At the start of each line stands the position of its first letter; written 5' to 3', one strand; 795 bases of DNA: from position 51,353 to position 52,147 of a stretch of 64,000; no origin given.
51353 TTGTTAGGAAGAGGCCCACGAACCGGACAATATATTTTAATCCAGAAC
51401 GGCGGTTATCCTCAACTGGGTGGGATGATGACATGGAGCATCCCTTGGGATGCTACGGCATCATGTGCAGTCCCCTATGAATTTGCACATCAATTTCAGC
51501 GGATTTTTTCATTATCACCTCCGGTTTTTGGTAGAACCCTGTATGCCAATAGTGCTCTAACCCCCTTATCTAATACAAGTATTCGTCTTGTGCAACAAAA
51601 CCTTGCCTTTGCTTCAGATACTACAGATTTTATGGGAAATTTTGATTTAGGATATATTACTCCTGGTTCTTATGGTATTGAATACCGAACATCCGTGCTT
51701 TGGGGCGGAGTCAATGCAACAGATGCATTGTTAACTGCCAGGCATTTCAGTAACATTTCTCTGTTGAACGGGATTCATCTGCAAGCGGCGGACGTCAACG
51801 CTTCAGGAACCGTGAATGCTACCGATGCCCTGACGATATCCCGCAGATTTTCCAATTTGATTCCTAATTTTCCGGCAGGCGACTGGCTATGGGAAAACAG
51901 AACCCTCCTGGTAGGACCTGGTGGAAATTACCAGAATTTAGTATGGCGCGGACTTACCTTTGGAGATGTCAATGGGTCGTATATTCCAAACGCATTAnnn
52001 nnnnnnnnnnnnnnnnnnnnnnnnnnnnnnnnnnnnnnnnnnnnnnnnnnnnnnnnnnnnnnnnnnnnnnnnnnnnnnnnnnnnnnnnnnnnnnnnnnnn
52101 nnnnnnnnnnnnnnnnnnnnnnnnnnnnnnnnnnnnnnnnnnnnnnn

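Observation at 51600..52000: Shared C-terminal module (CarboxypepD_reg-like + degenerate dockerin-like repeats ending GDVNGSY) on three unrelated secreted hydrolases: GH18 copy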

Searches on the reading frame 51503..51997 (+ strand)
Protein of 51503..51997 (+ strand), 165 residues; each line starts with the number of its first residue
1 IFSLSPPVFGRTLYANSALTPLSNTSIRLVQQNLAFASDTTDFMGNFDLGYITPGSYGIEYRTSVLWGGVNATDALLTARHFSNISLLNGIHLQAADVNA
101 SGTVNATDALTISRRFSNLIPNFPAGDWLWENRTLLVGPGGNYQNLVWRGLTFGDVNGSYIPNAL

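Call 8: find_homologous_proteins(query=A1, max_evalue=0.00001)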
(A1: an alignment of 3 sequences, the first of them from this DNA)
Query A1 (3 sequences) (165 aa, profile of the alignment): 100 proteins with E <= 0.00001 among 7015 candidates.
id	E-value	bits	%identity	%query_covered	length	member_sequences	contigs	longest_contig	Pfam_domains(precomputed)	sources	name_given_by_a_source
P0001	6.9e-70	252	58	92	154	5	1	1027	PF00404.25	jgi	jgi:hypothetical protein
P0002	1.5e-68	248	57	94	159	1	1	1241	PF00404.25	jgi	jgi:hypothetical protein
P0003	1.1e-63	232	82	82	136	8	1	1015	PF00404.25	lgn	-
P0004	1.1e-63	232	59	85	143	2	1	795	PF00404.25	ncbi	ncbi:MAG: dockerin type I domain-containing protein, partial [Bacteroidota bacterium]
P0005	9.8e-61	222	40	83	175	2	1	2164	PF00404.25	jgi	-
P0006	1.7e-59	218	55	85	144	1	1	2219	PF00404.25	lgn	-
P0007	1.2e-57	212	62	75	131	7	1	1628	PF00404.25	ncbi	ncbi:MAG: dockerin type I domain-containing protein, partial [Bacteroidota bacterium]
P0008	7.2e-51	190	41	77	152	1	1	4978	PF00404.25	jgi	jgi:hypothetical protein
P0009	7.9e-48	180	43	66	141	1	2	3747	PF00404.25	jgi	jgi:hypothetical protein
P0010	1.0e-45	173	43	94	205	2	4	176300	PF13715.13,PF00404.25,PF13620.13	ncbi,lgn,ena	ncbi:MAG: dockerin type I repeat-containing protein [Bacteroidota bacterium]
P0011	3.8e-45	172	44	93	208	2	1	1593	PF00404.25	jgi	jgi:hypothetical protein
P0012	1.7e-42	163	40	95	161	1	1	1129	PF00404.25,PF13620.13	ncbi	ncbi:MAG: carboxypeptidase regulatory-like domain-containing protein, partial [Bacteroidota bacteriu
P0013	4.8e-42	162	45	91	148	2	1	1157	PF00404.25,PF13620.13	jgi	jgi:hypothetical protein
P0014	6.0e-41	158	39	93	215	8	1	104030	PF00404.25,PF13620.13,PF17210.10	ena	-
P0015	5.5e-40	155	39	93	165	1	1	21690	PF00404.25,PF13620.13,PF17210.10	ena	-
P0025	1.1e-37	147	37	96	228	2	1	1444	PF00404.25,PF13620.13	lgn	-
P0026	1.2e-37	147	38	97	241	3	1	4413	PF00404.25,PF13620.13,PF17210.10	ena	-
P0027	2.3e-37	146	37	97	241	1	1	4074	PF00404.25,PF13620.13,PF17210.10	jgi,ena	-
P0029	2.8e-36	143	39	93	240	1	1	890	PF00404.25,PF17802.8,PF13620.13,PF17210.10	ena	-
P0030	7.1e-36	141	41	93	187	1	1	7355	PF13715.13,PF00404.25,PF17802.8,PF13620.13,PF22904.4,PF17210.10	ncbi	ncbi:MAG: hypothetical protein COW08_05940, partial [Ignavibacteriales bacterium CG12_big_fil_rev_8_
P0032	2.3e-35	140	39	93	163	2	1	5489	PF13715.13,PF00404.25,PF17802.8,PF13620.13,PF22904.4,PF17210.10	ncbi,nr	ncbi:MAG: carboxypeptidase regulatory-like domain-containing protein [Bacteroidetes bacterium]|nr:ca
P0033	3.4e-35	139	41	94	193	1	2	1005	PF13620.13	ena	-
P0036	8.6e-35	138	38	98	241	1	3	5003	PF00404.25,PF13620.13,PF17210.10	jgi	-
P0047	6.0e-32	129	44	71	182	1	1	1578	PF00404.25,PF13620.13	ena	-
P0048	6.1e-32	129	43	86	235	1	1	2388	PF00404.25,PF13620.13,PF17210.10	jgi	-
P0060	2.0e-29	121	43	96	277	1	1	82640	PF13715.13,PF00404.25,PF14686.13,PF13620.13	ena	-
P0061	2.4e-29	120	41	96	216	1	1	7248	PF13715.13,PF13620.13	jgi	jgi:hypothetical protein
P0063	2.2e-28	117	33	92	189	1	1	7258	PF00404.25,PF13620.13,PF17210.10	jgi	jgi:hypothetical protein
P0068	1.3e-27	115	38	92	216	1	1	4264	PF13715.13,PF00404.25,PF17802.8,PF18998.7,PF13620.13,PF22904.4,PF17210.10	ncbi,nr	ncbi:MAG: carboxypeptidase regulatory-like domain-containing protein, partial [Bacteroidetes bacteri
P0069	1.5e-27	114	34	93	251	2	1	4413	PF00404.25,PF13620.13,PF17210.10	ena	-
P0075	1.6e-26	111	43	70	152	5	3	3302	PF00404.25,PF13620.13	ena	-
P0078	4.5e-26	110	34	75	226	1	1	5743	PF00404.25,PF13620.13,PF17210.10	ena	-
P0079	4.7e-26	110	45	73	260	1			PF13715.13,PF00404.25,PF13620.13,PF22904.4,PF17210.10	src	-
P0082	9.4e-24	102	39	68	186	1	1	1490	PF13620.13,PF17210.10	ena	-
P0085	9.6e-23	99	38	92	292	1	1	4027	PF00404.25,PF18560.8,PF13620.13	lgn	-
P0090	2.0e-20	91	45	64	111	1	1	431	PF00404.25,PF13620.13,PF17210.10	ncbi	ncbi:MAG: dockerin type I domain-containing protein, partial [Bacteroidota bacterium]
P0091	2.2e-13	68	38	55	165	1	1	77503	PF13620.13,PF17210.10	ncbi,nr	ncbi:MAG: carboxypeptidase-like regulatory domain-containing protein [Bacteroidetes bacterium]|nr:ca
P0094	2.1e-8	52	38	32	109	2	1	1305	PF13620.13,PF17210.10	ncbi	ncbi:MAG: hypothetical protein ACKO7V_11600, partial [Bacteroidota bacterium]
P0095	3.8e-7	48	28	58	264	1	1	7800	PF13715.13,PF00404.25,PF13620.13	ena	-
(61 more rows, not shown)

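Call 19: predict_structure(alignment_id=A2)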
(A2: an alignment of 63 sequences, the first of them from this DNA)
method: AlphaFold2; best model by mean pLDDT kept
length: 165 residues; sequences in the alignment: 63
mean_pLDDT: 95.9   pTM: 0.88
mean pLDDT of the five models: 95.9, 95.6, 95.5, 95.4, 94.8
residues with pLDDT >= 90: 152; 70-90: 10; 50-70: 3; < 50: 0
segments of 3 or more residues with pLDDT < 50: none
pLDDT, mean of each block of 10 residues (from residue 1): 83 97 98 97 97 96 96 99 98 98 98 98 98 93 94 98 84
secondary structure, 60 per line:
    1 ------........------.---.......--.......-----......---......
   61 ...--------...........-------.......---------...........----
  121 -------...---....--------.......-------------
elements in order: E7-14 E25-31 E34-40 E46-51 E55-63 H72-82 H90-96 H106-116 E128-130 E134-137 E146-152

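Call 22: find_related_loci(query=A1, collection=genome_contigs, flank=6000)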
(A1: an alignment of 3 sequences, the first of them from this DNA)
Query A1 (165 aa) in genome_contigs; peptide patterns used: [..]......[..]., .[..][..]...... (x = any residue, [..] = any of these).
158 stretches matched a pattern; 136 encode a relative of the query (tblastn E <= 1e-3); the best 80 are kept; 80 distinct loci.
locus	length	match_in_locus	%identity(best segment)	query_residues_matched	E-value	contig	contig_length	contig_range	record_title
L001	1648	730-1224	79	1-165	1e-92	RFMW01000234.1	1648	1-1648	MAG: Sphingobacteriia bacterium isolate LLD_074 Lanier.contig17852.1648bp, whole genome shotgun sequence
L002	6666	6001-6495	81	1-165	2e-87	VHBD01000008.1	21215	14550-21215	MAG: Sphingomonadales bacterium isolate K_Offshore_surface_m2_088 K_Offshore_surface_m2_088_Ga0194130_10003453, whole ge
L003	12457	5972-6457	78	1-162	9e-82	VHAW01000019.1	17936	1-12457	MAG: Sphingomonadales bacterium isolate M_DeepCast_50m_m2_146 M_DeepCast_50m_m2_146_Ga0194121_10005317, whole genome sho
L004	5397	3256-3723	59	8-162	6e-52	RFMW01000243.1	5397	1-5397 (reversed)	MAG: Sphingobacteriia bacterium isolate LLD_074 Lanier.contig17791.5397bp, whole genome shotgun sequence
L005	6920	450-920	57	8-164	2e-47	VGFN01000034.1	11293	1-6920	MAG: Bacteroidetes bacterium isolate M_surface_8_m2_110 M_surface_8_m2_110_Ga0194117_10005652, whole genome shotgun sequ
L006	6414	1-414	59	27-164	4e-45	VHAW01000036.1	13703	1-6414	MAG: Sphingomonadales bacterium isolate M_DeepCast_50m_m2_146 M_DeepCast_50m_m2_146_Ga0194121_10007893, whole genome sho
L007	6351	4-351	63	49-164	4e-41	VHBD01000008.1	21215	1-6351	MAG: Sphingomonadales bacterium isolate K_Offshore_surface_m2_088 K_Offshore_surface_m2_088_Ga0194130_10003453, whole ge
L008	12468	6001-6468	47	8-162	6e-37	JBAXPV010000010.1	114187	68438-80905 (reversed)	MAG: Bacteroidota bacterium isolate ELA540 MAG540_10, whole genome shotgun sequence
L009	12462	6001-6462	46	10-164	4e-37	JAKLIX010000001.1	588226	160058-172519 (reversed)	MAG: Bacteroidetes bacterium isolate RA.bin97 RA.bin97_1, whole genome shotgun sequence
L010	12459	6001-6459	44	10-162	2e-36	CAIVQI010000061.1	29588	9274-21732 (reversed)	MAG: uncultured Bacteroidetes bacterium isolate LaPlata_bin-2831 genome assembly, contig: bin-2831:061/395, whole genome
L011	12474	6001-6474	41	6-165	4e-36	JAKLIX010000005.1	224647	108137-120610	MAG: Bacteroidetes bacterium isolate RA.bin97 RA.bin97_5, whole genome shotgun sequence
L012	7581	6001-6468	41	8-165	2e-35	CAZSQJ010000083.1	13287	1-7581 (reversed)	MAG TPA_asm: uncultured Bacteroidales bacterium isolate binchicken_co22_40 genome assembly, contig: NODE_4874_length_132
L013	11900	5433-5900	41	8-165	2e-35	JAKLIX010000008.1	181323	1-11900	MAG: Bacteroidetes bacterium isolate RA.bin97 RA.bin97_8, whole genome shotgun sequence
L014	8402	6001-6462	47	10-164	2e-35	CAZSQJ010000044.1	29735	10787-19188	MAG TPA_asm: uncultured Bacteroidales bacterium isolate binchicken_co22_40 genome assembly, contig: NODE_1668_length_297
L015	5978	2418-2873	41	10-162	2e-34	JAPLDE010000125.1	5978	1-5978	MAG: Bacteroidetes bacterium isolate LacPavin_0419_WC90_MAG_44_8 LacPavin_0419_WC90_scaffold_253492, whole genome shotgu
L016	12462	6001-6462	43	8-162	3e-34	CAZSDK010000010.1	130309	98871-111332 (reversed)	MAG TPA_asm: uncultured Bacteroidales bacterium isolate SRP263991_co5_616 genome assembly, contig: NODE_288_length_13030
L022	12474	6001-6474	43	5-162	2e-32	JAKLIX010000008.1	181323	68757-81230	MAG: Bacteroidetes bacterium isolate RA.bin97 RA.bin97_8, whole genome shotgun sequence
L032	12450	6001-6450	43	10-160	1e-30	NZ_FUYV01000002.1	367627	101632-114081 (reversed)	Alkalitalea saponilacus strain DSM 24412, whole genome shotgun sequence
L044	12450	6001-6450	43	10-160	2e-29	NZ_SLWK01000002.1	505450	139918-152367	Natronoflexus pectinivorans strain DSM 24179 Ga0310552_102, whole genome shotgun sequence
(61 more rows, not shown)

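Call 23: fold_search(model_id=the predicted structure, library=pdb)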
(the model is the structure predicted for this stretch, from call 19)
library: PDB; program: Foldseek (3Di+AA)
matches with E <= 10: 799; with E <= 0.001: 0
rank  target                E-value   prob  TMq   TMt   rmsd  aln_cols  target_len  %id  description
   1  4v4c_B                3.4e-03  1.00  0.32  0.20   1.8        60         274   20  Crystal Structure of Pyrogallol-Phloroglucinol Transhydroxylase from Pelobacter acidigallici (released 2014-07-09)
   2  4rbm                  6.8e-03  0.99  0.25  0.10  12.5        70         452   13  Porphyromonas gingivalis gingipain K (Kgp) catalytic and immunoglobulin superfamily-like domains (released 2014-10-08)
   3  4p0d                  7.2e-03  1.00  0.33  0.12   2.3        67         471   16  The T6 backbone pilin of serotype M6 Streptococcus pyogenes has a modular three-domain structure decorated with variable (released 2014-08-27)
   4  4fxt_A                9.3e-03  1.00  0.31  0.27   2.8        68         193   12  Crystal structure of a DUF3823 family protein (BACOVA_02663) from Bacteroides ovatus ATCC 8483 at 2.77 A resolution (released 2012-07-25)
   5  4uyq_B                9.9e-03  1.00  0.33  0.73   2.2        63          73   24  High resolution structure of the third cohesin ScaC in complex with the ScaB dockerin with a mutation in the C-termina (released 2015-04-15)
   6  3irp                  1.3e-02  1.00  0.32  0.13   2.0        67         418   18  Crystal structure of functional region of UafA from Staphylococcus saprophyticus at 1.50 angstrom resolution (released 2010-09-08)
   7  10ps                  1.3e-02  1.00  0.30  0.10   5.4        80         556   18  Crystal structure of SdrD A2-A3-B1-B2 domains from Staphylococcus aureus JH1 (released 2026-02-11)
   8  6i9a_A                1.4e-02  0.99  0.25  0.10  11.1        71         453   14  Porphyromonas gingivalis gingipain K (Kgp) in complex with inhibitor KYT-36 (released 2019-03-13)
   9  3qva_B                1.5e-02  1.00  0.29  0.44   2.1        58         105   17  Structure of Klebsiella pneumoniae 5-hydroxyisourate hydrolase (released 2011-08-24)
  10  8s9s_7                1.6e-02  0.99  0.28  0.33   3.0        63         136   17  Structure of the human ER membrane protein complex (EMC) in GDN (released 2023-05-17)
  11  9e7m_Ta               1.6e-02  0.98  0.27  0.44   3.5        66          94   18  In situ cryoEM structure of bacteriophage Ur-lambda tail tip complex (released 2025-11-05)
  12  8bdw_H                1.7e-02  0.99  0.28  0.45   3.3        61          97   15  Crystal structure of CnaB2 domain from Lactobacillus plantarum (released 2023-02-22)
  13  9h7j_A                1.8e-02  1.00  0.28  0.43   2.6        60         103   25  Human Transthyretin in Complex with 5-methyl-4-phenyl-1H-pyrazol-3-amine (released 2025-03-12)
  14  3irz                  2.0e-02  1.00  0.41  0.18   6.6       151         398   10  Crystal structure of functional region of UafA from Staphylococcus saprophyticus in P212121 form (released 2010-09-08)
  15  3qva_D                2.2e-02  1.00  0.29  0.44   2.7        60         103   17  Structure of Klebsiella pneumoniae 5-hydroxyisourate hydrolase (released 2011-08-24)
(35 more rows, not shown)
